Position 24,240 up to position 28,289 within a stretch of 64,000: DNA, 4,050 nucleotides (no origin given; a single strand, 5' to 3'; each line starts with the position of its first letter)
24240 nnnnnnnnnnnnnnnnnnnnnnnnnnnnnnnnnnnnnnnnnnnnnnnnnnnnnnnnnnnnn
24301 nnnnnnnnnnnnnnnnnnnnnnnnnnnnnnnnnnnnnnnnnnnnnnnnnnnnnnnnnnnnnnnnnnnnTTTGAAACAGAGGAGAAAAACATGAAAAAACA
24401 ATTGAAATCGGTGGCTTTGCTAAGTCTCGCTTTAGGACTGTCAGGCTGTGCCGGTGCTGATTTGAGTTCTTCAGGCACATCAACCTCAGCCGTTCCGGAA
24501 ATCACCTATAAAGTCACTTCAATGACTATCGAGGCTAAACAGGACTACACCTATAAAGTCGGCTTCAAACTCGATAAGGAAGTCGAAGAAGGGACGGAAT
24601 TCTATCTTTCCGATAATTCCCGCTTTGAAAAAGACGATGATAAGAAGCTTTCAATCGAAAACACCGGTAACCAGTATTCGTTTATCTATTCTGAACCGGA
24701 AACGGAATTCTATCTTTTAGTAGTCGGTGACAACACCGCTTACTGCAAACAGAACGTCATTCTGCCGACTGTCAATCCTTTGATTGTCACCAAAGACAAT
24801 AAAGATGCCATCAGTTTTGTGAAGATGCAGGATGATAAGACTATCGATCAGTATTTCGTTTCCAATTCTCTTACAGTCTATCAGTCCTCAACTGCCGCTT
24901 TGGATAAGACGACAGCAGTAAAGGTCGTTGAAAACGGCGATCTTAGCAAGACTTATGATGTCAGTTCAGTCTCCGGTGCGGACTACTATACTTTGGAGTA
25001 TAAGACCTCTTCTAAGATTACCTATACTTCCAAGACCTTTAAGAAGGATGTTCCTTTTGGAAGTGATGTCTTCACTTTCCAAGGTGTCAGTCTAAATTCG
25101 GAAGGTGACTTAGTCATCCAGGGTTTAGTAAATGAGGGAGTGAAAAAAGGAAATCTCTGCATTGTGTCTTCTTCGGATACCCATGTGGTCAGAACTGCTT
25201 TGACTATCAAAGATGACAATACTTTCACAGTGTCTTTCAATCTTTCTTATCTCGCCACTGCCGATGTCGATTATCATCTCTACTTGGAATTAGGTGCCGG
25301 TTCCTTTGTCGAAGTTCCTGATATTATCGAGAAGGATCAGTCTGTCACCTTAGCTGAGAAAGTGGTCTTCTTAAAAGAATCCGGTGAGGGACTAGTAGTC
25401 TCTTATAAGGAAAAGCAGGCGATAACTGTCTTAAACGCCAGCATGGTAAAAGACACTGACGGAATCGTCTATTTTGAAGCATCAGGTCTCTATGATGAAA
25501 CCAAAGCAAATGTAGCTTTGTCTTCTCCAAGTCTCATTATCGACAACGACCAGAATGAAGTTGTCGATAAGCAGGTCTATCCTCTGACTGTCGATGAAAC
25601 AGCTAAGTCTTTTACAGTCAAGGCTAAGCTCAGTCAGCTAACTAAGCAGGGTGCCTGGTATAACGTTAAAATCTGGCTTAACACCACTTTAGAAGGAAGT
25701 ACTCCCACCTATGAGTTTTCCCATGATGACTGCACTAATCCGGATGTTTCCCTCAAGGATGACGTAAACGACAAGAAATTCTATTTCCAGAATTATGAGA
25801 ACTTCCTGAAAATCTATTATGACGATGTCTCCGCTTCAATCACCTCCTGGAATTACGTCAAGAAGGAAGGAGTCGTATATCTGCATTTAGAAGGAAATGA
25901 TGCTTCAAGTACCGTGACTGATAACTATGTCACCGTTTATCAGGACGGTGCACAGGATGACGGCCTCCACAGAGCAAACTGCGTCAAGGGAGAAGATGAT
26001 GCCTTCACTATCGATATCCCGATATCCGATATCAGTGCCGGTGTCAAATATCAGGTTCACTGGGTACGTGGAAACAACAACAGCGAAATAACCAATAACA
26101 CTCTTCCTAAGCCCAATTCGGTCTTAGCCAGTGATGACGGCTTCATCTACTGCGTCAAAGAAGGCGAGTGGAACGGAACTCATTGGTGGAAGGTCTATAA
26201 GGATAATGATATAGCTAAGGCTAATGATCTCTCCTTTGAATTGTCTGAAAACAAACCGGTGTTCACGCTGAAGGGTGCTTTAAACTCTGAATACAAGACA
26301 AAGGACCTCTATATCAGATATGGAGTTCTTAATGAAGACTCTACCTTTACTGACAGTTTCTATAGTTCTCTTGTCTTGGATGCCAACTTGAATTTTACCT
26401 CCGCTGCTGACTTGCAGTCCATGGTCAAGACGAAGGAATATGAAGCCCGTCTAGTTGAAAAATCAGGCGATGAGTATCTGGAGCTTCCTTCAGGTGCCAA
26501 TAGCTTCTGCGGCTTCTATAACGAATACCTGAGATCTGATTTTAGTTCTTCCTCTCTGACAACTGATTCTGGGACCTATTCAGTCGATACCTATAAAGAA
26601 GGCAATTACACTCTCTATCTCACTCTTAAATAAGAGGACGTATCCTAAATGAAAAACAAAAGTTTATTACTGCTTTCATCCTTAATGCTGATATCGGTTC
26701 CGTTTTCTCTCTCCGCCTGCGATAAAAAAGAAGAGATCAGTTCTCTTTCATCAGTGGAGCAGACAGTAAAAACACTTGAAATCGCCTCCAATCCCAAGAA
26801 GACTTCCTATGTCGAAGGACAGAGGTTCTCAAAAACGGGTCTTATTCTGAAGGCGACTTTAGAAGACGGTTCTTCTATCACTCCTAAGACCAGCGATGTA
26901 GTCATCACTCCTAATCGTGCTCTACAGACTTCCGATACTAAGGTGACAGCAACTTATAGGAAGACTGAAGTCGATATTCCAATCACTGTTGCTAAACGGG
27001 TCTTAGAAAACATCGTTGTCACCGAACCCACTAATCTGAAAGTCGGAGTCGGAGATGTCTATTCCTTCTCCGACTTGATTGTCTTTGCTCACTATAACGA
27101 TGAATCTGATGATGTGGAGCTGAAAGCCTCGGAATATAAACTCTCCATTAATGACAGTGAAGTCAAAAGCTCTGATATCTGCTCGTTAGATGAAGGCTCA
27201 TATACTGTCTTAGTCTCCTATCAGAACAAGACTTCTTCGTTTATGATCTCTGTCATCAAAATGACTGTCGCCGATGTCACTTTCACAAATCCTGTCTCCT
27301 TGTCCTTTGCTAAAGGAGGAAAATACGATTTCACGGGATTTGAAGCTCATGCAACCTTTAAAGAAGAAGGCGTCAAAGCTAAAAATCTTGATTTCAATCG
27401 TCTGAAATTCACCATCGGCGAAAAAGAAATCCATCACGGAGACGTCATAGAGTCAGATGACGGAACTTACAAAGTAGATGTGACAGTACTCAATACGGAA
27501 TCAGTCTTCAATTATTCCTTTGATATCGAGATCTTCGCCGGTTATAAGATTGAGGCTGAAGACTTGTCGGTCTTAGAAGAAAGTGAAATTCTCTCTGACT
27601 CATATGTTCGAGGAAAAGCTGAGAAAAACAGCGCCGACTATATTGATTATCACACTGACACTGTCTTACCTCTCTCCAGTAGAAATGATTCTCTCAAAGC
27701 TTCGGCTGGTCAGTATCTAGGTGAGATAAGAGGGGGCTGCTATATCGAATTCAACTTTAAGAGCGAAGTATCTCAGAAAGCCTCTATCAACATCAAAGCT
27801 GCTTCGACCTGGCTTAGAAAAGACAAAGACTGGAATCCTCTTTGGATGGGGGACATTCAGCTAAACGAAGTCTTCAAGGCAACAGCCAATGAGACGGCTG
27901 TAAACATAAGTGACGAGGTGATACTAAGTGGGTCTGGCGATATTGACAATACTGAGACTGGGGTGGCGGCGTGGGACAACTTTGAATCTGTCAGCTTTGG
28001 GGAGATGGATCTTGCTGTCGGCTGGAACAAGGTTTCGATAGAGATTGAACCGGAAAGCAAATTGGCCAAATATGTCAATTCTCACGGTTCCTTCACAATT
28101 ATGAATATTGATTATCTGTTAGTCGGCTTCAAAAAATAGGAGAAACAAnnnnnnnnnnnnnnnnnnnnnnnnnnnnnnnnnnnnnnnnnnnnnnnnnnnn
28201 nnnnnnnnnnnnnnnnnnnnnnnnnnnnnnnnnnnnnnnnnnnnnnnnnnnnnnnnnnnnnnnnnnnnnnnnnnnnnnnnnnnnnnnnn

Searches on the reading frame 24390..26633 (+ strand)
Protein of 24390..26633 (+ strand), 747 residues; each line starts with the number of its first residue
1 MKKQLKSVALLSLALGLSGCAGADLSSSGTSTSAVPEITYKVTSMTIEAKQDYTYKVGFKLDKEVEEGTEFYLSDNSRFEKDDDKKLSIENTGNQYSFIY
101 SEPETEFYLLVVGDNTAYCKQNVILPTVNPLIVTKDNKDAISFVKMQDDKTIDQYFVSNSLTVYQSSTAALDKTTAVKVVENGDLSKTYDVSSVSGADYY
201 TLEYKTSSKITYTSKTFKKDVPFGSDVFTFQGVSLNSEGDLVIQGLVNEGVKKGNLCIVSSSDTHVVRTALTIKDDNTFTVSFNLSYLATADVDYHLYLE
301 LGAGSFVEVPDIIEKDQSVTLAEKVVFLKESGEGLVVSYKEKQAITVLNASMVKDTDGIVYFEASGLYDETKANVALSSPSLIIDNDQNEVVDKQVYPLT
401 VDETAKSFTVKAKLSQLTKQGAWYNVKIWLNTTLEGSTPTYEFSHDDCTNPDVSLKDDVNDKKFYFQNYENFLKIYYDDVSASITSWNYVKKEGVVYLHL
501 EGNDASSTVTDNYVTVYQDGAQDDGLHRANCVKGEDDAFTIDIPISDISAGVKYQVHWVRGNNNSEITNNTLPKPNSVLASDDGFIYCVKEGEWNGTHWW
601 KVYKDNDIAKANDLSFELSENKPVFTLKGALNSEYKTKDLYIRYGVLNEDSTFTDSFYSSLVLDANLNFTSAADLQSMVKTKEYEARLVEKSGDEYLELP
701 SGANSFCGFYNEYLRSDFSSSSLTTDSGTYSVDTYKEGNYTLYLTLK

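Call 7: search_protein_families(library=pfam, proteins=[window:24390-26633:+], max_evalue=0.01)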
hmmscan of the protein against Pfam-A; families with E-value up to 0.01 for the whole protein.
window:24390-26633:+ (747 aa): 0 families

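Call 15: search_protein_families(library=pfam, proteins=[window:24390-26633:+], max_evalue=10)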
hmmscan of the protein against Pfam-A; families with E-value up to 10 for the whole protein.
window:24390-26633:+ (747 aa): 2 families
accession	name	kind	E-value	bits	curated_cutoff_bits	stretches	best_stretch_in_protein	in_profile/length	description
PF04619.18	Adhesin_Dr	-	0.17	12.3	23.6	1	556-615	70-129/139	Dr-family adhesin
PF02927.20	CelD_N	-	0.38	12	24.6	1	383-428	37-81/86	Cellulase N-terminal ig-like domain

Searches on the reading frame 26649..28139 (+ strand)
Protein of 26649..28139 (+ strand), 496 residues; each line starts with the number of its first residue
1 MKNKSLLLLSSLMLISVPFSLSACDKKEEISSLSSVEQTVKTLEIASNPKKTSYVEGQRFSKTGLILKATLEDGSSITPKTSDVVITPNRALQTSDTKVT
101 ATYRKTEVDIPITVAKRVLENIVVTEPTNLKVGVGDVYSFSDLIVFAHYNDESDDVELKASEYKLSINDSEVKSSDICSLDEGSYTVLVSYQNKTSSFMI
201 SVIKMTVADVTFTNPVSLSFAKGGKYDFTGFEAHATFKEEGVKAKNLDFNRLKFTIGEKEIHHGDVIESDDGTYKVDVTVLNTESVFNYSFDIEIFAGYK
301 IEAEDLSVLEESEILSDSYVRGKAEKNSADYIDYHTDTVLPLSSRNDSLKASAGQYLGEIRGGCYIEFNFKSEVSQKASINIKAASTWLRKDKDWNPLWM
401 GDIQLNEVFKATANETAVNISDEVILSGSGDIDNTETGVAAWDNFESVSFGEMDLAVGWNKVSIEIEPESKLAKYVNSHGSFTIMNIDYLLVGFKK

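Call 7: search_protein_families(library=pfam, proteins=[window:26649-28139:+], max_evalue=0.01)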
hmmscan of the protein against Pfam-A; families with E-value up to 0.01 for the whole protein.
window:26649-28139:+ (496 aa): 1 family
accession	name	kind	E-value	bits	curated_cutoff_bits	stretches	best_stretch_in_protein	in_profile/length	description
PF07523.18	Big_3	-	6.2e-05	23.6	21.2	1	48-114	2-68/68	Bacterial Ig-like domain (group 3)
